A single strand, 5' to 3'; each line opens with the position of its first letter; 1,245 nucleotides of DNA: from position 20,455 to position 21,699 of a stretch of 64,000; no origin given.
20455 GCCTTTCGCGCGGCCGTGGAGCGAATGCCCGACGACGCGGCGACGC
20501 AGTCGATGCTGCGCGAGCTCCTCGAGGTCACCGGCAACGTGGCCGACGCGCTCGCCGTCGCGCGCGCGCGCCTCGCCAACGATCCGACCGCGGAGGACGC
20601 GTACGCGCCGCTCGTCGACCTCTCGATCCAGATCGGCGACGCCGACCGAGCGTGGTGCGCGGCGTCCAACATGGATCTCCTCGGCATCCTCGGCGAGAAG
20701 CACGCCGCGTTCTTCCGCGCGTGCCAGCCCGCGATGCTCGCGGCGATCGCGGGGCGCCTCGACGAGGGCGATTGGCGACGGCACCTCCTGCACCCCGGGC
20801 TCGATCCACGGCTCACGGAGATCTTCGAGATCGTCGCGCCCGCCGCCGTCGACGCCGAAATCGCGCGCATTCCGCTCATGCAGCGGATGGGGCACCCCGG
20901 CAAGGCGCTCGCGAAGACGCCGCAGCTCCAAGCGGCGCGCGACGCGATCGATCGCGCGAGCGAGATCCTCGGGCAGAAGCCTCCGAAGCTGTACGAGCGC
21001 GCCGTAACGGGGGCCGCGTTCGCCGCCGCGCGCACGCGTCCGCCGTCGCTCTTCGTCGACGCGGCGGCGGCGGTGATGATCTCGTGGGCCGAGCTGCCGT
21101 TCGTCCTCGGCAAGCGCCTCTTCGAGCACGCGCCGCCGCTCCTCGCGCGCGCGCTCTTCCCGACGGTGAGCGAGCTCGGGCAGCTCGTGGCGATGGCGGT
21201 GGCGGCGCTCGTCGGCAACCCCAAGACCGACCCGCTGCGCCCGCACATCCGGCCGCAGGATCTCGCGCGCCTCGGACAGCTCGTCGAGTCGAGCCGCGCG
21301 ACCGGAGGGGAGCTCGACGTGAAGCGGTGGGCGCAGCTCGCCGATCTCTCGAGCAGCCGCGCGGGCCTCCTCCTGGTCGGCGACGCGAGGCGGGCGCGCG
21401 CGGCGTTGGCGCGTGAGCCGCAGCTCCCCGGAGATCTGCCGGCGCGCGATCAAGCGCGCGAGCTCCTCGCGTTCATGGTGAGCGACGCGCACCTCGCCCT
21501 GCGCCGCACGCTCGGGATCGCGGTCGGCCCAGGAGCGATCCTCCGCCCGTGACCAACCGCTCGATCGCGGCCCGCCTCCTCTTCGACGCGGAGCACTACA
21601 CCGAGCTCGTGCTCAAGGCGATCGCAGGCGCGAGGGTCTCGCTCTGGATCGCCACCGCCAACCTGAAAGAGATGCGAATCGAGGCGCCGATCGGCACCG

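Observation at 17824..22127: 1242-aa TPR/helical-repeat protein translationally coupled (GTGA) to a single-HKD PLD-family protein: candidate uncharacterized scaffold+nuclease module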

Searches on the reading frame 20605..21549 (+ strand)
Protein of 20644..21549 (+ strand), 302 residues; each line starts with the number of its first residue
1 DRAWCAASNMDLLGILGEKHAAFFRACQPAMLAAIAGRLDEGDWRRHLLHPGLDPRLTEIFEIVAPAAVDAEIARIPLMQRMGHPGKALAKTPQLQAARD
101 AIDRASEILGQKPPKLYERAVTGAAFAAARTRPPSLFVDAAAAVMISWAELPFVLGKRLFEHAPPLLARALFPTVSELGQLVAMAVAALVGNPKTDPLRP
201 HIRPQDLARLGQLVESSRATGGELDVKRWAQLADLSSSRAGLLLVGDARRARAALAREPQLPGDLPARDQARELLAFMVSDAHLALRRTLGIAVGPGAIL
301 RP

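Call 37: find_homologous_proteins(query=window:20644-21549:+)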
Query window:20644-21549:+ (302 aa): 5 proteins with E <= 0.001 among 8000 candidates.
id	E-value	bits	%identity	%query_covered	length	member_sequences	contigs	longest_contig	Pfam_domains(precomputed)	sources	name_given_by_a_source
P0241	3.0e-64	235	58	66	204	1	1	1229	-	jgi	jgi:hypothetical protein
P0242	1.9e-55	207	45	98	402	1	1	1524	-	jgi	jgi:hypothetical protein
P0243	4.6e-41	159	52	64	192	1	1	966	-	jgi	jgi:hypothetical protein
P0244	4.1e-36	143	31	98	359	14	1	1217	-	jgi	jgi:hypothetical protein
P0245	3.0e-33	134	30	98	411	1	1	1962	-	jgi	jgi:golgin subfamily B member 1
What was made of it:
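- Tried and rejected: Word-indexed search with the giant's C-terminal domain alone: it returned only five fragments (call 37).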

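Call 71: predict_structure(alignment_id=A5)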
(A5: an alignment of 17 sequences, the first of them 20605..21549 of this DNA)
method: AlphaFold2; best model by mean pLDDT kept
length: 315 residues; sequences in the alignment: 17
mean_pLDDT: 93.6   pTM: 0.92
mean pLDDT of the five models: 93.6, 92.4, 92.4, 92.1, 91.7
residues with pLDDT >= 90: 270; 70-90: 43; 50-70: 2; < 50: 0
segments of 3 or more residues with pLDDT < 50: none
pLDDT, mean of each block of 10 residues (from residue 1): 90 95 95 91 93 97 97 97 94 91 90 96 96 89 93 92 96 97 96 95 82 95 94 88 98 98 95 93 97 98 93 75
secondary structure, 60 per line:
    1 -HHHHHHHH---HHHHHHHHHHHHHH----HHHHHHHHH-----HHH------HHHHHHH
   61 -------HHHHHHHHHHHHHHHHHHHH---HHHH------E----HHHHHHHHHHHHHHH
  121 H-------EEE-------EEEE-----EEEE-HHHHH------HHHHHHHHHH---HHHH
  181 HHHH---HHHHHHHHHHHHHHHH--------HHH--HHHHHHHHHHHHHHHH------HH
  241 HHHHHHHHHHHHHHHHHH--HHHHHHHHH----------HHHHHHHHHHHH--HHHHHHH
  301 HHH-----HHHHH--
elements in order: H2-9 H13-26 H31-39 H54-60 H68-87 H91-94 H106-121 E129-131 E139-142 E148-151 H153-157 H164-173 H177-184 H188-203 H217-232 H239-258 H261-269 H280-291 H294-303 H309-313
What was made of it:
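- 20605..21549 (+): C-terminal non-TPR domain of the giant (about 315 aa): zincin-like (M48/M56-like) fold without HExxH. AF2 model with pLDDT 93.6 and pTM 0.92 (call 71).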

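Call 75: fold_search(model_id=the predicted structure, library=pdb)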
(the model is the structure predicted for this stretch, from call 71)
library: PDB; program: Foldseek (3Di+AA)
matches with E <= 10: 117; with E <= 0.001: 0
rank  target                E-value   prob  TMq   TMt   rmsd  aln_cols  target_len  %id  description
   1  1wwm_A                1.4e+00  0.05  0.12  0.18  21.3       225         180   16  Crystal Structure of Conserved Hypothetical Protein TT2028 from an Extremely Thermophilic Bacterium Thermus thermophil (released 2005-07-07)
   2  8y6v_G                1.9e+00  0.03  0.13  0.13  20.2       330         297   10  Near-atomic structure of icosahedrally averaged jumbo bacteriophage PhiKZ capsid (released 2024-08-14)
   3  9h1y_A                1.9e+00  0.03  0.11  0.04  20.1       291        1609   12  Structure of the borna disease virus 1 replication full-length complex - reaction complex (released 2025-08-20)
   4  3vt8_A                3.0e+00  0.03  0.12  0.14  17.8       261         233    9  Crystal structures of rat VDR-LBD with W282R mutation (released 2013-05-22)
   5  9dze_A                3.1e+00  0.02  0.11  0.11  20.7       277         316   17  Computationally Designed Bifaceted Protein Nanomaterial pD5-14 (released 2024-10-30)
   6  7ctp                  3.3e+00  0.04  0.15  0.10  19.9       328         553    9  Crystal Structure of Human FAM129B/MINERVA/NIBAN2 (released 2020-11-25)
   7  8gl8_I                3.6e+00  0.02  0.12  0.08  21.0       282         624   13  The Type 9 Secretion System Extended Translocon - SprA-PorV-PPI-RemZ-SkpA-SprE complex (released 2024-01-31)
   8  8gaa_A                3.7e+00  0.04  0.11  0.16  17.6       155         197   15  C6HR1_4r: Extendable repeat protein hexamer (released 2023-08-30)
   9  3zcn_A                3.7e+00  0.01  0.10  0.09  20.0       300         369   11  Fic protein from SHEWANELLA ONEIDENSIS in complex with ATP (released 2013-06-19)
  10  3zec_B                3.7e+00  0.01  0.11  0.10  24.4       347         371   11  Fic protein from SHEWANELLA ONEIDENSIS (E73G mutant) in complex with AMPPNP (released 2013-06-19)
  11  5o1l_A                3.9e+00  0.02  0.14  0.13  22.8       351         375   13  Structure of Latex Clearing Protein LCP in the open state with bound imidazole (released 2017-08-02)
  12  6i1z_B                3.9e+00  0.01  0.09  0.10  24.9       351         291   10  Outward facing structure of apo CST (released 2019-06-05)
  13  3cqb_A                4.1e+00  0.38  0.20  0.53   4.1        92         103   13  Crystal structure of heat shock protein HtpX domain from Vibrio parahaemolyticus RIMD 2210633 (released 2008-05-27)
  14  4qhf                  4.1e+00  0.18  0.19  0.43  10.4       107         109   12  Crystal structure of Methanocaldococcus jannaschii monomeric selecase (released 2014-07-16)
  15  9biw_B                4.1e+00  0.05  0.12  0.08  18.8       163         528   18  Crystal structure of Chelona Toxin, a diphtheria toxin homolog, from Austwickia chelonae (released 2024-08-07)
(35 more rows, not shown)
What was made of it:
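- On M48/M56 zinc metallopeptidases (BepA, HtpX, Ste24, BlaR1): Foldseek finds nothing significant (call 75).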

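Call 82: find_related_loci(query=A6, collection=metagenome_contigs, flank=4000)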
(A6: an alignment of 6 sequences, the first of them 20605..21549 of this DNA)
Query A6 (315 aa) in metagenome_contigs; peptide patterns used: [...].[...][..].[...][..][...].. (x = any residue, [..] = any of these).
77 stretches matched a pattern; 16 encode a relative of the query (tblastn E <= 1e-3); 16 distinct loci.
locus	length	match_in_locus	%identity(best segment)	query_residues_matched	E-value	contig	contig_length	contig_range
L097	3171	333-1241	46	3-307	1e-66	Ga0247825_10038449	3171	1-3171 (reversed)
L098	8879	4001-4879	44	14-308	6e-64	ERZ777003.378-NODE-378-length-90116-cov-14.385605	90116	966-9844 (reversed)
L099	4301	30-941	46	3-308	3e-62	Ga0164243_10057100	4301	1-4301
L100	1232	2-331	83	205-314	3e-53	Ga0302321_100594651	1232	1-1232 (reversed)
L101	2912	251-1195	34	3-307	9e-41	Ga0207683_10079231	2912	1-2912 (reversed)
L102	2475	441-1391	35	1-307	1e-40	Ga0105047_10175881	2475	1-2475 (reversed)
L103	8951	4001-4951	33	3-309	3e-40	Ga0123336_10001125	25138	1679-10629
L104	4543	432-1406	34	3-314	8e-40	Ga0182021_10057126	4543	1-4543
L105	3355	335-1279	34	3-307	2e-39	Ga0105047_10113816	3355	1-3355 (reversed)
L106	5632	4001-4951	33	1-307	2e-38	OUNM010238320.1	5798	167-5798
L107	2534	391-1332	32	1-307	3e-37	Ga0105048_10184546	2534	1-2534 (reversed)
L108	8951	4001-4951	34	1-307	5e-36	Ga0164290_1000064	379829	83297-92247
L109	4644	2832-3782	33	1-307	7e-36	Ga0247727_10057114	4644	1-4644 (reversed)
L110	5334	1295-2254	33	3-312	2e-34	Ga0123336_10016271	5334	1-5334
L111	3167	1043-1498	43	164-307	6e-27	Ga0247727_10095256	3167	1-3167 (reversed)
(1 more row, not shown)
